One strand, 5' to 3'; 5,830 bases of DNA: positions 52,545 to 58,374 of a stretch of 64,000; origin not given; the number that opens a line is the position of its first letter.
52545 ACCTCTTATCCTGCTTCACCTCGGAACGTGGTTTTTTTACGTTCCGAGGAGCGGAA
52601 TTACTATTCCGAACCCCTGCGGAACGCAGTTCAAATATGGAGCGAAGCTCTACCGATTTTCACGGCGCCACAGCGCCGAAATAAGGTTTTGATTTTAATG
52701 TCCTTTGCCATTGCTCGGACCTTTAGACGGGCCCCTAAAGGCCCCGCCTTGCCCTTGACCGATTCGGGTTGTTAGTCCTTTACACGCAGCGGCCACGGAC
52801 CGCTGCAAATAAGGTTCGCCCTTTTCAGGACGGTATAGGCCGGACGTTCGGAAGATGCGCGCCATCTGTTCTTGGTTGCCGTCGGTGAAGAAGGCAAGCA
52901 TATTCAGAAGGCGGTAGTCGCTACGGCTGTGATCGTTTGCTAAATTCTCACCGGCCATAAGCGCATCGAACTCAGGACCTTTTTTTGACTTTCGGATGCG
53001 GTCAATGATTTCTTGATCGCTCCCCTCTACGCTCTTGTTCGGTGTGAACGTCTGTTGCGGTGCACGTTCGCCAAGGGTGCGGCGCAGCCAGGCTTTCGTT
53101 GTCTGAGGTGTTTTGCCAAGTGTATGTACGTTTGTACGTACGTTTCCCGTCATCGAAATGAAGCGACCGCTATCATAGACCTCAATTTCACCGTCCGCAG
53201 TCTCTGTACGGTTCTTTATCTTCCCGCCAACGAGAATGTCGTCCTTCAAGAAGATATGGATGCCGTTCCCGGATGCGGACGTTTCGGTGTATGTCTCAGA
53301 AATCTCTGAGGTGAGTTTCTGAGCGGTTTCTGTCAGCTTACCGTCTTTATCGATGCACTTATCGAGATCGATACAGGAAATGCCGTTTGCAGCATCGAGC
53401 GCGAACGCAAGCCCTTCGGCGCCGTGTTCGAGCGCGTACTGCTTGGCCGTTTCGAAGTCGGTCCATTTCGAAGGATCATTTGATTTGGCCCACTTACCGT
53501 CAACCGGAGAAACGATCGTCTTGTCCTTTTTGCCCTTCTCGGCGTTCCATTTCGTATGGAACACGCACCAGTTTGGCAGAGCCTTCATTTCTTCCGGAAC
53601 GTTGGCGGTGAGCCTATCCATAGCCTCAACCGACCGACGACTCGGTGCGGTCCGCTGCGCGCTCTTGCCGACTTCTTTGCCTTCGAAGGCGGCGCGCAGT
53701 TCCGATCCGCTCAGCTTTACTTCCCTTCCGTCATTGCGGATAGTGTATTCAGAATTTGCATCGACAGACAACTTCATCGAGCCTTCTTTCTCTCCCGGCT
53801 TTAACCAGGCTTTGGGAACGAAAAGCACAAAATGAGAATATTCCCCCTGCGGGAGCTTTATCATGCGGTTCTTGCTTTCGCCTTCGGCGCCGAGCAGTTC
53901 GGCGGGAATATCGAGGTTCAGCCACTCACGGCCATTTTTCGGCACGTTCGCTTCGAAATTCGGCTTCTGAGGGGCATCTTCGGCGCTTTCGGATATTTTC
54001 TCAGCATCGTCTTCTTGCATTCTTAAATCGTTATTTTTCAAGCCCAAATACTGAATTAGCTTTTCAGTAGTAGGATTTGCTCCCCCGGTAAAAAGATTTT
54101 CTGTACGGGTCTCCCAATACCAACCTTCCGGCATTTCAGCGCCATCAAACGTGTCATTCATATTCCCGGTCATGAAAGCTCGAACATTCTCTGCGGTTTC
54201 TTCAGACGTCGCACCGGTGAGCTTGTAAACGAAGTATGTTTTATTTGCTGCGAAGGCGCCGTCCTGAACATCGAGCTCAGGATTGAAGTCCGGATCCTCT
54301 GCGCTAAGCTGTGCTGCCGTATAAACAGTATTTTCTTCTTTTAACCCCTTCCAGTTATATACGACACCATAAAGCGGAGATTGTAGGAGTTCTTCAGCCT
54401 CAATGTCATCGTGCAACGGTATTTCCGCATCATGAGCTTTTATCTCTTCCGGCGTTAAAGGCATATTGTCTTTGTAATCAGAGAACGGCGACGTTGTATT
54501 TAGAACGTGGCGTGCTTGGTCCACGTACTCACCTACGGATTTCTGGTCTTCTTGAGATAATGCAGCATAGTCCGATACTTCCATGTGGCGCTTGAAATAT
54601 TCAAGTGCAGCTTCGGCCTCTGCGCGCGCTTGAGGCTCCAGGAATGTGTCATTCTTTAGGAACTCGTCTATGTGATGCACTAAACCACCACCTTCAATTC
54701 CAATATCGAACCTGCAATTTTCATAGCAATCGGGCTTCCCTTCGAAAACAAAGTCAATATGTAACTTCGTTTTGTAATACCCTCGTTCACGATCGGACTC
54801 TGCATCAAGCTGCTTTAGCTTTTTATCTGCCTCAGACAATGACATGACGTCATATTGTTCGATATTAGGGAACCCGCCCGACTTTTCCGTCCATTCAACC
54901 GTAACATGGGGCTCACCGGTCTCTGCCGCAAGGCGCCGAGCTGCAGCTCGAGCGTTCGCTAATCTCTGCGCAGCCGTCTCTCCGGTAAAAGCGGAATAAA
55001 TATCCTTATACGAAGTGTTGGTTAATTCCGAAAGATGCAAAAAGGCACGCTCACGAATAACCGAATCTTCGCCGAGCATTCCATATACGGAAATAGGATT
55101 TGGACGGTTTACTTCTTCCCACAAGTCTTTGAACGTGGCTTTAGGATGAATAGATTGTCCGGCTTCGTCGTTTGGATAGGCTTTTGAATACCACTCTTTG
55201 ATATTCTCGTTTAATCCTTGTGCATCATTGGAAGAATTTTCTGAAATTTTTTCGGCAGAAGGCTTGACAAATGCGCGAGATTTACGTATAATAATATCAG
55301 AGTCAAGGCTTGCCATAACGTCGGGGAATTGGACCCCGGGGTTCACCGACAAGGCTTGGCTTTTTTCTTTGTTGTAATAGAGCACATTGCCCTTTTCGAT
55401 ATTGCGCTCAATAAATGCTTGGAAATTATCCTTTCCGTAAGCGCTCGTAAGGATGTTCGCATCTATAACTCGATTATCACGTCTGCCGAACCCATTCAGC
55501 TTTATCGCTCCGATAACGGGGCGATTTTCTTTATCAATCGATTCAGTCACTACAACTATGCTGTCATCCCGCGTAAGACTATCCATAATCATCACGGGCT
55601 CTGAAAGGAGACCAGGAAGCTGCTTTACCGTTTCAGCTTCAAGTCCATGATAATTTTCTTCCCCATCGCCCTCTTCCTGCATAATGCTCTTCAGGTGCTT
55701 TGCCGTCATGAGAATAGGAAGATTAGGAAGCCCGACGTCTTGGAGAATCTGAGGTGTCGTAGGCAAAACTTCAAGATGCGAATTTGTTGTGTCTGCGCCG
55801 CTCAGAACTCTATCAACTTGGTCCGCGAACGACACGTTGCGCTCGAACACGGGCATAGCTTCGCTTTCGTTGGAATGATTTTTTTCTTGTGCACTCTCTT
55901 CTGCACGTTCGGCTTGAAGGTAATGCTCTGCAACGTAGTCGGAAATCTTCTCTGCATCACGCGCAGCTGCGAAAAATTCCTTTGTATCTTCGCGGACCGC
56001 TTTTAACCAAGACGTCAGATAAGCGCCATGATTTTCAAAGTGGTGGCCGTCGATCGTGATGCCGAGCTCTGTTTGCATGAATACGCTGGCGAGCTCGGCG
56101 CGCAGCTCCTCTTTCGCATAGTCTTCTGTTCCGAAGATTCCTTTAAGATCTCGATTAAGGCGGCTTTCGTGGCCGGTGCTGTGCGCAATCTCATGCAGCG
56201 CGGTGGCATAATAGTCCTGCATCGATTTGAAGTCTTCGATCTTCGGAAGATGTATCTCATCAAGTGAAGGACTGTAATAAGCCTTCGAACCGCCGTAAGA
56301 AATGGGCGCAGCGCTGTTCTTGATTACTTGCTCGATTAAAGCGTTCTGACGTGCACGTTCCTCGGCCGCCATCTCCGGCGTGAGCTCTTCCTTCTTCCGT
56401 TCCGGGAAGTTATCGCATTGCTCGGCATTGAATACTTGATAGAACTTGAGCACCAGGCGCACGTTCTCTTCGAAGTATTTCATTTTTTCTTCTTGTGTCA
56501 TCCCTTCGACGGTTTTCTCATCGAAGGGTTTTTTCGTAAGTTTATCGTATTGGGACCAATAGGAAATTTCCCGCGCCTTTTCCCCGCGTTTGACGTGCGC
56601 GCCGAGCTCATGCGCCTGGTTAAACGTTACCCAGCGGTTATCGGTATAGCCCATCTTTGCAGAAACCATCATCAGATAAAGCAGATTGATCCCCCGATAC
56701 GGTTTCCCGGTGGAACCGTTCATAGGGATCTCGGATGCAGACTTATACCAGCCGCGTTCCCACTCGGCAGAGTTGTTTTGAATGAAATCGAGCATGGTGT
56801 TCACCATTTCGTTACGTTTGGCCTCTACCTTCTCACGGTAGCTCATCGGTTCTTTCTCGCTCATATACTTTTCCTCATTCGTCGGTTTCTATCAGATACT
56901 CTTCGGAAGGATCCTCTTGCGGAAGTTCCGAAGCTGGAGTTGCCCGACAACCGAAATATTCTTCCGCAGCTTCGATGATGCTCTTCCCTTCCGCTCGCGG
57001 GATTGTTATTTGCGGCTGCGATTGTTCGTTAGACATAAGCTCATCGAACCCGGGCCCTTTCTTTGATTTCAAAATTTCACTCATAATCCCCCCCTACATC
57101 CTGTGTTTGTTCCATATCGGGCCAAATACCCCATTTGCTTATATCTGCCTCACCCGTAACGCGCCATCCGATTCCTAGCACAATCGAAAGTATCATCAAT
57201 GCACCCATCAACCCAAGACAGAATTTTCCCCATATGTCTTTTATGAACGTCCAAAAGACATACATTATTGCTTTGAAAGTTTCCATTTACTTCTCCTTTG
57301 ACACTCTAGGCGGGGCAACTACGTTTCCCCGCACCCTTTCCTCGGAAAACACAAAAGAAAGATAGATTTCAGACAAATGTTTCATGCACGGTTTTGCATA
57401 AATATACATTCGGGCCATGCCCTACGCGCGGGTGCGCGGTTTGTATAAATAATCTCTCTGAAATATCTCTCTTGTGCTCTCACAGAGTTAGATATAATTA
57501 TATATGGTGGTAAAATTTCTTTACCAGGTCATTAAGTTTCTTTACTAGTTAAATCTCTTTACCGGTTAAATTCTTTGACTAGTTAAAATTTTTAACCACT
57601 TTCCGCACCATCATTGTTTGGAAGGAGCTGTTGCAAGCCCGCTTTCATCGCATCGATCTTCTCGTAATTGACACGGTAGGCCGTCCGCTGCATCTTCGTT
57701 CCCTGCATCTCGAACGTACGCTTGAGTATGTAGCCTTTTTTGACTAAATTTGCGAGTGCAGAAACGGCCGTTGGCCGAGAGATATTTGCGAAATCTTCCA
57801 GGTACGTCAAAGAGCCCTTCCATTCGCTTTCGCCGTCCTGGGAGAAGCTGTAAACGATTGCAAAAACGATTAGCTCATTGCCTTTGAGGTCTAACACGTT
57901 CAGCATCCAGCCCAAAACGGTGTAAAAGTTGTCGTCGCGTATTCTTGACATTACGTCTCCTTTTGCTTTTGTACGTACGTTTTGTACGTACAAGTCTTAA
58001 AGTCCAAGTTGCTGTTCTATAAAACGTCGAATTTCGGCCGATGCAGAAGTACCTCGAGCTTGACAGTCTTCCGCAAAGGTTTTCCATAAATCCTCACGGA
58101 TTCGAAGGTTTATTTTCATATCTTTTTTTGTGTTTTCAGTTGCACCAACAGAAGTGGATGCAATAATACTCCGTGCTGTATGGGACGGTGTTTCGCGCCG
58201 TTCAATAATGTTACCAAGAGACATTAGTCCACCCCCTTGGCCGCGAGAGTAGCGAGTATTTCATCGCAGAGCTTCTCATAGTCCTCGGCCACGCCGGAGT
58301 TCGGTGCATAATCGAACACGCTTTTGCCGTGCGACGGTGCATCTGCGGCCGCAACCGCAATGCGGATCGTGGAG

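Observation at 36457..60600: ICE-wide array of tandem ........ palindromes at every transcription-unit junction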

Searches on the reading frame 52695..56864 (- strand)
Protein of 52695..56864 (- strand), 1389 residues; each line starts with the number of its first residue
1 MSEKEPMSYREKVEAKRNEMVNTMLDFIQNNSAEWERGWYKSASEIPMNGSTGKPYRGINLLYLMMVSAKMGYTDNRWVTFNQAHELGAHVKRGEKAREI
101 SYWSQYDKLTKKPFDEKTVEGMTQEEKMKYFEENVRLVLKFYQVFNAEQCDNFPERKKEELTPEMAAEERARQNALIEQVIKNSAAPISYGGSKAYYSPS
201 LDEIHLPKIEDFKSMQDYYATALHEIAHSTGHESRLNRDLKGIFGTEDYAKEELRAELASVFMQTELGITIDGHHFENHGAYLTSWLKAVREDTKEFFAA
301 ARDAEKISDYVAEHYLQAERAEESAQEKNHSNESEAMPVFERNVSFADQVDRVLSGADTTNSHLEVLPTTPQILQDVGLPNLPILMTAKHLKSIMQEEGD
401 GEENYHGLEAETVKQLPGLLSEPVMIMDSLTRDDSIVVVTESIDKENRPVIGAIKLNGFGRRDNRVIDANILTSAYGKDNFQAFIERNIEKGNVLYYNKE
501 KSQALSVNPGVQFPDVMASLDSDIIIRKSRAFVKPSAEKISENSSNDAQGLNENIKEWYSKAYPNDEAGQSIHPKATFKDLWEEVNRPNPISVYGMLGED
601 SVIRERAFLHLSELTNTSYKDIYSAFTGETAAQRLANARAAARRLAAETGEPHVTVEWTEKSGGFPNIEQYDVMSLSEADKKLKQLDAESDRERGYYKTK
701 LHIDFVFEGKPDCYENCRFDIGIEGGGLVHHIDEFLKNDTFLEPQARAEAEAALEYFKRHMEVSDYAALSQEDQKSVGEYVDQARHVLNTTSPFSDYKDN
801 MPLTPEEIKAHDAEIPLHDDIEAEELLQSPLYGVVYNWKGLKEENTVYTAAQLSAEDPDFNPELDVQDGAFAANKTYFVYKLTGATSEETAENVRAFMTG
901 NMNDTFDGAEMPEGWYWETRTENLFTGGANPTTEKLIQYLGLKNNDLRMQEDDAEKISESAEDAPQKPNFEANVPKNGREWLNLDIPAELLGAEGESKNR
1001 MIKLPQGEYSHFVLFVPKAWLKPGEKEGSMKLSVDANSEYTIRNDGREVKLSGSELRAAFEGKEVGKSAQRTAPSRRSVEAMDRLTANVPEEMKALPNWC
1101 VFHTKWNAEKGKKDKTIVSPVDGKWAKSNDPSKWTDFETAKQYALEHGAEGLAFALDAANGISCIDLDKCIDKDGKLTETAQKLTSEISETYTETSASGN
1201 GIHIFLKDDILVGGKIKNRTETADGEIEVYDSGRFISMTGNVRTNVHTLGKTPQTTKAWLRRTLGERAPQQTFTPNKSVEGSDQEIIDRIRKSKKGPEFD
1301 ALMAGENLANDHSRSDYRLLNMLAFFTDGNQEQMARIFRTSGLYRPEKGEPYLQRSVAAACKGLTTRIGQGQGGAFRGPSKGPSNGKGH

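Call 7: search_protein_families(library=pfam, proteins=[window:52695-56864:-], max_evalue=0.01)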
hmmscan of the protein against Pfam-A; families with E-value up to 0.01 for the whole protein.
window:52695-56864:- (1389 aa): 5 families
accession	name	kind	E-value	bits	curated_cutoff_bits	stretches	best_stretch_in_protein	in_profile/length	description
PF18818.7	MPTase-PolyVal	-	1.3e-41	142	27.5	1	177-302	3-125/126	Zincin-like metallopeptidase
PF08401.16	ArdcN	-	8e-29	100.8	22.6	1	17-145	4-123/123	N-terminal domain of anti-restriction factor ArdC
PF18819.6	MuF_C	-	1.3e-24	86.7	27.6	1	400-503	4-102/103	Phage MuF-C-terminal domain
PF18840.6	LPD25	-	7.7e-17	62.2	27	1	648-737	2-89/97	Large polyvalent protein associated domain 25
PF22763.1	NrS1-1_pol-like_HBD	-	3.7e-11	43.2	27.9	1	1312-1365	1-59/64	NrS-1 polymerase HBD domain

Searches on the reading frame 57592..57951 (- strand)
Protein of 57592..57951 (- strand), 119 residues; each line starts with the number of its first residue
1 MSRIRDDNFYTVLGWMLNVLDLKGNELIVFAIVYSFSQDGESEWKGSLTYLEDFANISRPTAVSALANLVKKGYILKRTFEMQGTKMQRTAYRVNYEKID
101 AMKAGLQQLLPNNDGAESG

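Call 19: search_protein_families(library=pfam, proteins=[window:57592-57951:-], max_evalue=5)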
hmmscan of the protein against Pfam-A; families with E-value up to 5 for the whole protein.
window:57592-57951:- (119 aa): 7 families
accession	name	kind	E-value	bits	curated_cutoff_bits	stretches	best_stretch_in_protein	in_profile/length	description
PF13730.12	HTH_36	-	9.1e-08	32.2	25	1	21-75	2-55/55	Helix-turn-helix domain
PF21984.2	DnaD_N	-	0.0088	16.7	27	1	20-93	12-82/101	DnaD N-terminal domain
PF12802.13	MarR_2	-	0.0097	16.5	27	1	49-75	24-50/61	MarR family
PF01047.28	MarR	-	0.059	13.7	24.6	1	50-77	22-49/59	MarR family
PF01978.25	TrmB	-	0.12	12.7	25.6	1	55-79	32-56/68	Sugar-specific transcriptional regulator TrmB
PF15977.11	HTH_46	-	0.17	12.4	29.3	1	48-75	26-53/68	Winged helix-turn-helix DNA binding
PF24033.1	DUF7342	-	0.22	11.9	31.6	1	52-103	24-74/150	Family of unknown function (DUF7342)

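Call 46: search_protein_families(library=ncbifam, proteins=[window:57592-57951:-], max_evalue=1)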
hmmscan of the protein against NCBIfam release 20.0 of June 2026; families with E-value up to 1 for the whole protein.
window:57592-57951:- (119 aa): 2 families
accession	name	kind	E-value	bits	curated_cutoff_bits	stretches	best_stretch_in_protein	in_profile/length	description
NF053660.1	ORF80_fam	equivalog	0.0096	15.8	95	1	47-88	18-59/70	ORF80 family leucine zipper DNA-binding protein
TIGR01889.1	Staph_reg_Sar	paralog_domain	0.063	13.6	62.6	1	22-77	23-75/109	staphylococcal accessory regulator family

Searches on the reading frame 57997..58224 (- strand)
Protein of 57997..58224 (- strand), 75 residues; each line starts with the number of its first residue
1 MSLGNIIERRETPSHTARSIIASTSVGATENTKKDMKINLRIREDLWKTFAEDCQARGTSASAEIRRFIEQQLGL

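Call 7: search_protein_families(library=pfam, proteins=[window:57997-58224:-], max_evalue=0.01)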
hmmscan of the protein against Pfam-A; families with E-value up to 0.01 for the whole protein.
window:57997-58224:- (75 aa): 1 family
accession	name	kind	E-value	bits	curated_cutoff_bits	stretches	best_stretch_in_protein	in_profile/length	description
PF01402.27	RHH_1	-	0.0064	16.9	20.5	1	38-73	2-37/39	Ribbon-helix-helix protein, copG family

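Call 19: search_protein_families(library=pfam, proteins=[window:57997-58224:-], max_evalue=5)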
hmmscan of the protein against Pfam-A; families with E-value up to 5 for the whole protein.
window:57997-58224:- (75 aa): 3 families
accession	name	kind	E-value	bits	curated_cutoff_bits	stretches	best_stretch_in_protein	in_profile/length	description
PF01402.27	RHH_1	-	0.0064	16.9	20.5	1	38-73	2-37/39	Ribbon-helix-helix protein, copG family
PF17206.9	SeqA_N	-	0.13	12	23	1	40-68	4-32/36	SeqA protein N-terminal domain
PF12441.14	CopG_antitoxin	-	0.15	13.2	28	1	32-71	39-78/79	CopG antitoxin of type II toxin-antitoxin system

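Call 32: find_homologous_proteins(query=window:57997-58224:-, max_evalue=0.001)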
Query window:57997-58224:- (75 aa): 5 proteins with E <= 0.001 among 5 candidates.
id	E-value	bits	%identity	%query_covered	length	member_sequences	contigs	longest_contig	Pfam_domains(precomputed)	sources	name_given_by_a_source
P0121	1.3e-40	153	100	100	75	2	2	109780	-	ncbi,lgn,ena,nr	ncbi:MAG: hypothetical protein K2G44_04960 [Clostridia bacterium]|nr:hypothetical protein [Clostridi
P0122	1.4e-32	128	86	100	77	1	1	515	-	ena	-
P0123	1.2e-28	116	77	100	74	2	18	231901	-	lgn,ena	-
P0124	5.2e-28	114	77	100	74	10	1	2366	-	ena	-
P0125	1.2e-27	112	76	100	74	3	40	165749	-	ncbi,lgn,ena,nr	ncbi:MAG: hypothetical protein HFE26_00400 [Clostridia bacterium]|nr:hypothetical protein [Clostridi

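Call 45: search_solved_structures(query=A3, max_evalue=10, show_alignments=3)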
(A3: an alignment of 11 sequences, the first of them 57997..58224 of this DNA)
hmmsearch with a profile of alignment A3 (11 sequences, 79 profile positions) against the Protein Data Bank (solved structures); distinct sequences matched with E-value up to 10: 3.
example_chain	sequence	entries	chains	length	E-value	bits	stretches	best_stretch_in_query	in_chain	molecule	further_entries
9lew_A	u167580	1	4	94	0.0072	19.6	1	33-76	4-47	DNA-damage-inducible protein J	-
1p94_A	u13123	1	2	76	0.069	16.4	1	25-74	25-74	plasmid partition protein ParG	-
3g9g_A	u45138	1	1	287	0.78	13.1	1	8-70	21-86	Suppressor of yeast profilin deletion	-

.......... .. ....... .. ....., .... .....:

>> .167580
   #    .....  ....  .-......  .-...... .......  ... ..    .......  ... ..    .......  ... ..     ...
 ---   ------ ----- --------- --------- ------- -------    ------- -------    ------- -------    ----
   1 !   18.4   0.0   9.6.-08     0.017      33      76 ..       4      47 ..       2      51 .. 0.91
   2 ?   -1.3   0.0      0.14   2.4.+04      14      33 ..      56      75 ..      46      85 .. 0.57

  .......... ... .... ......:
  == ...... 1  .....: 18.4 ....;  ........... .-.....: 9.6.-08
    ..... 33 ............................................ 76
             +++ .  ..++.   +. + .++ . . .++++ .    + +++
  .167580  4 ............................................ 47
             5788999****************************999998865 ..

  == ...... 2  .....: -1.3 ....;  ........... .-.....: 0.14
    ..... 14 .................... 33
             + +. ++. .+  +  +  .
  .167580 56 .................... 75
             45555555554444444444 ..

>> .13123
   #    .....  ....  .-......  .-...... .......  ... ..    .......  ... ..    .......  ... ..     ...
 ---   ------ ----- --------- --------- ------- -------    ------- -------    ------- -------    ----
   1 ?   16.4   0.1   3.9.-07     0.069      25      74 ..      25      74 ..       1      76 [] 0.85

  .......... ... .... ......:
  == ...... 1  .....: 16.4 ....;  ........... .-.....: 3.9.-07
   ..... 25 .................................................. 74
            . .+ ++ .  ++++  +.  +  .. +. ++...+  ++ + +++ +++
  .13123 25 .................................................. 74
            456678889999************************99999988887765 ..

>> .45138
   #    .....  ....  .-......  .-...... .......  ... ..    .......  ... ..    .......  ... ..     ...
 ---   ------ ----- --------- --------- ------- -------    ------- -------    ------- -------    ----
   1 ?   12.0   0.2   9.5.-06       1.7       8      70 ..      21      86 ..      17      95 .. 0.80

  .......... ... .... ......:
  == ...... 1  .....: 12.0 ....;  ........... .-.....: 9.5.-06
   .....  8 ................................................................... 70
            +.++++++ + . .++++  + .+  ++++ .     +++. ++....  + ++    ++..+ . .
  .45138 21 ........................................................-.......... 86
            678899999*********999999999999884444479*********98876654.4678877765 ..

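Call 46: search_protein_families(library=ncbifam, proteins=[window:57997-58224:-], max_evalue=1)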
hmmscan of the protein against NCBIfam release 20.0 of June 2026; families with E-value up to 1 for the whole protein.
window:57997-58224:- (75 aa): 0 families

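Call 83: predict_structure(alignment_id=A4)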
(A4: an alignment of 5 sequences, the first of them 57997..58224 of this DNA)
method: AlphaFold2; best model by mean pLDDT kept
length: 75 residues; sequences in the alignment: 5
mean_pLDDT: 72.2   pTM: 0.45
mean pLDDT of the five models: 72.2, 69.7, 69.6, 64.5, 64.4
residues with pLDDT >= 90: 31; 70-90: 10; 50-70: 14; < 50: 20
segments of 3 or more residues with pLDDT < 50: 1-16
pLDDT, mean of each block of 10 residues (from residue 1): 41 48 52 71 91 96 95 90
secondary structure, 60 per line:
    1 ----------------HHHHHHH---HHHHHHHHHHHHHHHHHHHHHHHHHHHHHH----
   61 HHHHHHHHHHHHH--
elements in order: H17-23 H27-56 H61-73

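Call 86: fold_search(model_id=the predicted structure, library=pdb)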
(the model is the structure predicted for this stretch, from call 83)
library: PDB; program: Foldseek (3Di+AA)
matches with E <= 10: 1; with E <= 0.001: 0
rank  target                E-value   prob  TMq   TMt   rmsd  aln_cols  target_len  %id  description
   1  9lew_E                1.0e+01  0.18  0.38  0.34   0.8        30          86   27  The crystal structure of DinJ-YafQ complex from Vibrio cholerae (released 2025-07-30)

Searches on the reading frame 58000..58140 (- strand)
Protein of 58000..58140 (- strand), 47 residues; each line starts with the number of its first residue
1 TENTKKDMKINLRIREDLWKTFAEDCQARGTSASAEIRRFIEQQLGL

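Call 66: search_solved_structures(query=window:58000-58140:-, max_evalue=10, show_alignments=5)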
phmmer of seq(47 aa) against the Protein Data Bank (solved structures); distinct sequences matched with E-value up to 10: 0.
